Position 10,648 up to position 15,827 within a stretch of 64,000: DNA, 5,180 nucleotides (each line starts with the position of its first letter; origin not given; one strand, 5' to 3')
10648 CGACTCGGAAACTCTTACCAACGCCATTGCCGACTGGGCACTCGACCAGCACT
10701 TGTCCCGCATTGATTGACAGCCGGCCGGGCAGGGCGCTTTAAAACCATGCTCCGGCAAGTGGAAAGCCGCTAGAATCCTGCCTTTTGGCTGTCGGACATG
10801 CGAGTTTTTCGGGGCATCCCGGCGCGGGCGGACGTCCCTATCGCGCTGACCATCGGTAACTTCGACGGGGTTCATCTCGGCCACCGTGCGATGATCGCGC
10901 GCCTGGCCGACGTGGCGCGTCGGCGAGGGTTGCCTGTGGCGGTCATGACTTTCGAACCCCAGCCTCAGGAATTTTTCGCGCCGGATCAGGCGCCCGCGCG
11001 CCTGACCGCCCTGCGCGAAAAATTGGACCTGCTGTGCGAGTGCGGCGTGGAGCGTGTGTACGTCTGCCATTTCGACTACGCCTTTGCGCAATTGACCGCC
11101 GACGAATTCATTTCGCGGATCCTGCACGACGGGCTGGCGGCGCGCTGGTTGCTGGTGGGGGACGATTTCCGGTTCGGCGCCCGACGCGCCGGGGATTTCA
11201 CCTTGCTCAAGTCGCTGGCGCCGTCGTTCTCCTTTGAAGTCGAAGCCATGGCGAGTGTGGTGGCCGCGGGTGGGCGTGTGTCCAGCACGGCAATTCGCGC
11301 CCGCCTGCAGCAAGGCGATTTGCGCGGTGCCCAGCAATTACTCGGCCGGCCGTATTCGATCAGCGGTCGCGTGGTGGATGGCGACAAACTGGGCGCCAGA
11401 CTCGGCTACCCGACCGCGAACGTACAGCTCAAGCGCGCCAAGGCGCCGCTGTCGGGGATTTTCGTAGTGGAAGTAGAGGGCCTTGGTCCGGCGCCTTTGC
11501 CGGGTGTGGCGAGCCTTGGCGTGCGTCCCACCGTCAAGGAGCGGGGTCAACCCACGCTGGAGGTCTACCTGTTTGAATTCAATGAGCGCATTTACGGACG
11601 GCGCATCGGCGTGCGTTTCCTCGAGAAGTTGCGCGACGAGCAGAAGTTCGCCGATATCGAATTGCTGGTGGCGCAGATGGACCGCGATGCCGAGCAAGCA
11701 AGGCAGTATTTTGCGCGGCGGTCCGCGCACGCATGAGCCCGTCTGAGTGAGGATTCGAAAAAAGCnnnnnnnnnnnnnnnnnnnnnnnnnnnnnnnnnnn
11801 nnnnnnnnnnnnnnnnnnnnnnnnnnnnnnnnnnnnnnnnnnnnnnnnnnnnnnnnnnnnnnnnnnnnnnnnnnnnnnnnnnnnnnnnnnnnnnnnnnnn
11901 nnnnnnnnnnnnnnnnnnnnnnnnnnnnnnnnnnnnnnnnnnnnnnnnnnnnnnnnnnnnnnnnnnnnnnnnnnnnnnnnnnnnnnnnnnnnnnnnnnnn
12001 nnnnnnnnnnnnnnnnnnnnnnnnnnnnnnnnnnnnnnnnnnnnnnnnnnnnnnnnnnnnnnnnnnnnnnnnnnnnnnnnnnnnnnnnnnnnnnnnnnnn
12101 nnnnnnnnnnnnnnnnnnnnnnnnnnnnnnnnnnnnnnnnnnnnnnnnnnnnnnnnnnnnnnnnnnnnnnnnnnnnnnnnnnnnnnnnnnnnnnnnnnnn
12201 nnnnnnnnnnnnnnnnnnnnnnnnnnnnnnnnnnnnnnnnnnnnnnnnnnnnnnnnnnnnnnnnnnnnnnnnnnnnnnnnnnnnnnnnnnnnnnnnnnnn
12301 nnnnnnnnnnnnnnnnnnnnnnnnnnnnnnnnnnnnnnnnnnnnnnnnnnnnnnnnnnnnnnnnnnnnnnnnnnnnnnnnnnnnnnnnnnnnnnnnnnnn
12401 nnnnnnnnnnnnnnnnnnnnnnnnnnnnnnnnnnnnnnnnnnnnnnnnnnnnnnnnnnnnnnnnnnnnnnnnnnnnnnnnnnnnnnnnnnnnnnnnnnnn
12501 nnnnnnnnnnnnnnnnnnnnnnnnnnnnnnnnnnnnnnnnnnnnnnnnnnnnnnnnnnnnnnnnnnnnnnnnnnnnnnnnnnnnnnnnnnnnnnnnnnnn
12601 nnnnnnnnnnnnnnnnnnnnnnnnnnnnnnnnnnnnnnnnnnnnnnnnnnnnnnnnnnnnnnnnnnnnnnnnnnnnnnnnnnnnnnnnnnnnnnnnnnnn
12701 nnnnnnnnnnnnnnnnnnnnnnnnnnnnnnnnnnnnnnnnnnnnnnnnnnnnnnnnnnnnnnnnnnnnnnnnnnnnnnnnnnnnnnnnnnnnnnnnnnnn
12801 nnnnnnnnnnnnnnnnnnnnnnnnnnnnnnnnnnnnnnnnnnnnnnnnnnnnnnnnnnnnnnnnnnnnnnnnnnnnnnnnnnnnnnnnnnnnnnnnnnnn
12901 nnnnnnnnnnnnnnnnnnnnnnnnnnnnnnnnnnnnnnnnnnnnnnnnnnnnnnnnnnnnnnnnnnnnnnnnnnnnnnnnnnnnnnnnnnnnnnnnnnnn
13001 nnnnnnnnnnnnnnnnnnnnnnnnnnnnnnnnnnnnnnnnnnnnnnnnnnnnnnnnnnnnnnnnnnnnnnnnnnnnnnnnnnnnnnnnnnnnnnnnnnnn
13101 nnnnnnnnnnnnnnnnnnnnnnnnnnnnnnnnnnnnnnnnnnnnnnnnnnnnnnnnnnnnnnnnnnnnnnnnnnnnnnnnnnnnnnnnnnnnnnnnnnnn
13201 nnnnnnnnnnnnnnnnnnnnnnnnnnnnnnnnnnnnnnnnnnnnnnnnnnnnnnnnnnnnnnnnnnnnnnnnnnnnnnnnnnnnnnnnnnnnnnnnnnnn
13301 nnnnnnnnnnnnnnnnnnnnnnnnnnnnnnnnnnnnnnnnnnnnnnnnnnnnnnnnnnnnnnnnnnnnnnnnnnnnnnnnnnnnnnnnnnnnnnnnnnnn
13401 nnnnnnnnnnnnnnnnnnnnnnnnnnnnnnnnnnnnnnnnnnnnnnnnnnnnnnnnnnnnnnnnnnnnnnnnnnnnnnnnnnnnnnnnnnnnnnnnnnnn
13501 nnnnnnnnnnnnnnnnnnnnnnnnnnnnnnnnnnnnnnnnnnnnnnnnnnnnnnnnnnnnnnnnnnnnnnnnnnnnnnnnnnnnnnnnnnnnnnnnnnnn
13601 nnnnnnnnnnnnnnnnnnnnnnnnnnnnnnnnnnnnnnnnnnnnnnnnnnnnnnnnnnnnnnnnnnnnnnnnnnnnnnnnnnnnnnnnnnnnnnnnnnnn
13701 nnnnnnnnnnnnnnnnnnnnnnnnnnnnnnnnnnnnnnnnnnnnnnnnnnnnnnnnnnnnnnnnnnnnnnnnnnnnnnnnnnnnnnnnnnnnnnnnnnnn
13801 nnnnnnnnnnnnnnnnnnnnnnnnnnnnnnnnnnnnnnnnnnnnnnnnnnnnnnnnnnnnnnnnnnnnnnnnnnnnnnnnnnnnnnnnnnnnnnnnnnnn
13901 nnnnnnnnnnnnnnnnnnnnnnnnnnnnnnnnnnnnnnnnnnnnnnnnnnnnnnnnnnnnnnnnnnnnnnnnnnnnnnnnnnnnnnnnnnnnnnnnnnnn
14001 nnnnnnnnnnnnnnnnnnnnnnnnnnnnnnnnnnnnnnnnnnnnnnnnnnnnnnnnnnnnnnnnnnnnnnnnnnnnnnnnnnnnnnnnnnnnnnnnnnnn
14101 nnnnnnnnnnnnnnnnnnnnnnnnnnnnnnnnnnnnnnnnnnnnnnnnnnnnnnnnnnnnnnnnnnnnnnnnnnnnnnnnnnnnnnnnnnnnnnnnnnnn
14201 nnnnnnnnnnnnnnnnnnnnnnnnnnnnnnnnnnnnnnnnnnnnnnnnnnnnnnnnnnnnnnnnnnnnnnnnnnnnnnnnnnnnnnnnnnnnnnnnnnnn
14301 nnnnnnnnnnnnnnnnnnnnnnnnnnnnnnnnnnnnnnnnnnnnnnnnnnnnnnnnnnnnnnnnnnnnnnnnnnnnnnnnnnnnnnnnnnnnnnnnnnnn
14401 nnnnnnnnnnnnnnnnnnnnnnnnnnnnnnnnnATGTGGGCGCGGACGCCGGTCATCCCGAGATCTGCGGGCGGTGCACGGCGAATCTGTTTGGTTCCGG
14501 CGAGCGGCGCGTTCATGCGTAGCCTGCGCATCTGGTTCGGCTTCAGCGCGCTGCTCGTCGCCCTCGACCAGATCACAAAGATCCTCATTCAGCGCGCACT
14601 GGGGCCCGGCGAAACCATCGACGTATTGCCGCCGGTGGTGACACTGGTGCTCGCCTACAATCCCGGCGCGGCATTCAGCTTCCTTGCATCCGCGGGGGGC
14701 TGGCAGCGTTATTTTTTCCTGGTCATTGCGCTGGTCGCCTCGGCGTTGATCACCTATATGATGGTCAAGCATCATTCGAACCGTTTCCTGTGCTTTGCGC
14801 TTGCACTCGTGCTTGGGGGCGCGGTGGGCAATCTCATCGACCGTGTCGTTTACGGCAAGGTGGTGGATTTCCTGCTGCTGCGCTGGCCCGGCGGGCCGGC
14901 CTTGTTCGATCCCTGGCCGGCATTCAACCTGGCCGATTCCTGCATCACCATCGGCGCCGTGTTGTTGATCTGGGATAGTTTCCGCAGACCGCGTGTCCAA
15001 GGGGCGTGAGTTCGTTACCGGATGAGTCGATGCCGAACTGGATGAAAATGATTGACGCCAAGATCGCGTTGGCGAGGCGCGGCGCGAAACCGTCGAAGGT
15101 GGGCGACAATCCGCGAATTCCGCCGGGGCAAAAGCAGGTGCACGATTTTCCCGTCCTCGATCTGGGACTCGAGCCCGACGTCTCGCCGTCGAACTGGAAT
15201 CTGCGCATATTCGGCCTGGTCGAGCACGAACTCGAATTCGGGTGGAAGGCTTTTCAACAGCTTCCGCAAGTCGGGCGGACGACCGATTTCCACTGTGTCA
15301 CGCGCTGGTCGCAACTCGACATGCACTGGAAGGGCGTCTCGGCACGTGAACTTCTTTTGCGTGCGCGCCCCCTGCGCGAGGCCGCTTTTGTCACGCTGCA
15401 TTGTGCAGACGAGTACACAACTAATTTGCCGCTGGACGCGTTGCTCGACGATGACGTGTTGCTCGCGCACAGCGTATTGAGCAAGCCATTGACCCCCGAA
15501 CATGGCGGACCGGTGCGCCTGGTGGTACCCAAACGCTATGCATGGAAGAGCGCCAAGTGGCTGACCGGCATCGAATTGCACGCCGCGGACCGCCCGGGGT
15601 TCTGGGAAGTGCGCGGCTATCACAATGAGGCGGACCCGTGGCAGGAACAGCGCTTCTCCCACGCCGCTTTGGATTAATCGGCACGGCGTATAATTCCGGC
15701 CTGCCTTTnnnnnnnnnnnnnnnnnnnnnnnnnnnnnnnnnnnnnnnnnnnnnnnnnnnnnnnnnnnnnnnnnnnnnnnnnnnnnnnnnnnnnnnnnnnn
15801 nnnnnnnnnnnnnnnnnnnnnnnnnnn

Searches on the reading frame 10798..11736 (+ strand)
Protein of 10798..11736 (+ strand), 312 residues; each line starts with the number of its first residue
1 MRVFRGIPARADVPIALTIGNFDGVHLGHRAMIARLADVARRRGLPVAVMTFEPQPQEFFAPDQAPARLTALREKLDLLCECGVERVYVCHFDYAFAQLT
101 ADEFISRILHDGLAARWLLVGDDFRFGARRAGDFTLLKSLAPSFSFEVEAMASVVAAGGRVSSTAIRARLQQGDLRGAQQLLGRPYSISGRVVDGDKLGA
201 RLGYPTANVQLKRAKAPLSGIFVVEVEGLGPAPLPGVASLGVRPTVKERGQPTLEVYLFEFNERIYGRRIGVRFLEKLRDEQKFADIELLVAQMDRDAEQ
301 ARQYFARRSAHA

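Call 35: search_protein_families(library=pfam, proteins=[window:10798-11736:+], max_evalue=0.001)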
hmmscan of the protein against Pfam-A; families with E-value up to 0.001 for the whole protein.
window:10798-11736:+ (312 aa): 3 families
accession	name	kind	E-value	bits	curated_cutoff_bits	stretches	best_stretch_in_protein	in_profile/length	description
PF06574.18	FAD_syn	-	5.4e-51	173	27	1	14-165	7-158/158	FAD synthetase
PF01687.23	Flavokinase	-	1.1e-38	132.7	19.6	1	182-305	1-124/124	Riboflavin kinase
PF01467.32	CTP_transf_like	-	0.00037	21.1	21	1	17-169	1-133/133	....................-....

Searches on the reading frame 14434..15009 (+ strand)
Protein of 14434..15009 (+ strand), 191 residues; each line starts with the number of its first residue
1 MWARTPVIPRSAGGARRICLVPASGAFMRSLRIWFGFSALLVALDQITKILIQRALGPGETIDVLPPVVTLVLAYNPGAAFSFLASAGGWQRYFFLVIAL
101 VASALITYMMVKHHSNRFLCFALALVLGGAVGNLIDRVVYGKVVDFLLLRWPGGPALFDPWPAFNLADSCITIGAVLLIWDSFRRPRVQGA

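Call 36: search_protein_families(library=pfam, proteins=[window:14434-15009:+], max_evalue=0.001)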
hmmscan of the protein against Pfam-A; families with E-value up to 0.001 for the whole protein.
window:14434-15009:+ (191 aa): 1 family
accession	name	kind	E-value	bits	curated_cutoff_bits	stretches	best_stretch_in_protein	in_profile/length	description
PF01252.23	Peptidase_A8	-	1.5e-43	148.8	25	1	39-183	3-141/142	Signal peptidase (SPase) II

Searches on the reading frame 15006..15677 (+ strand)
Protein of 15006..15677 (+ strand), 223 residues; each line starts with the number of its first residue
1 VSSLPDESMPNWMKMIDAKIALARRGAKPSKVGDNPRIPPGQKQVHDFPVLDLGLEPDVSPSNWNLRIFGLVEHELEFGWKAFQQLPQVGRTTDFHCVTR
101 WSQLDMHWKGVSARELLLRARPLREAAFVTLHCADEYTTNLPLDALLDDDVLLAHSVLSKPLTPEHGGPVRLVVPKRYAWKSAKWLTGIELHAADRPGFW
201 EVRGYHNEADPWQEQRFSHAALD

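Call 36: search_protein_families(library=pfam, proteins=[window:15006-15677:+], max_evalue=0.001)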
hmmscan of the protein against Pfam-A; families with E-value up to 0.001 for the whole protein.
window:15006-15677:+ (223 aa): 1 family
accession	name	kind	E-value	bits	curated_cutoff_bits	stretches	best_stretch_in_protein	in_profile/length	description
PF00174.25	Oxidored_molyb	-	2.2e-41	141.7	24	1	57-200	5-169/169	Oxidoreductase molybdopterin binding domain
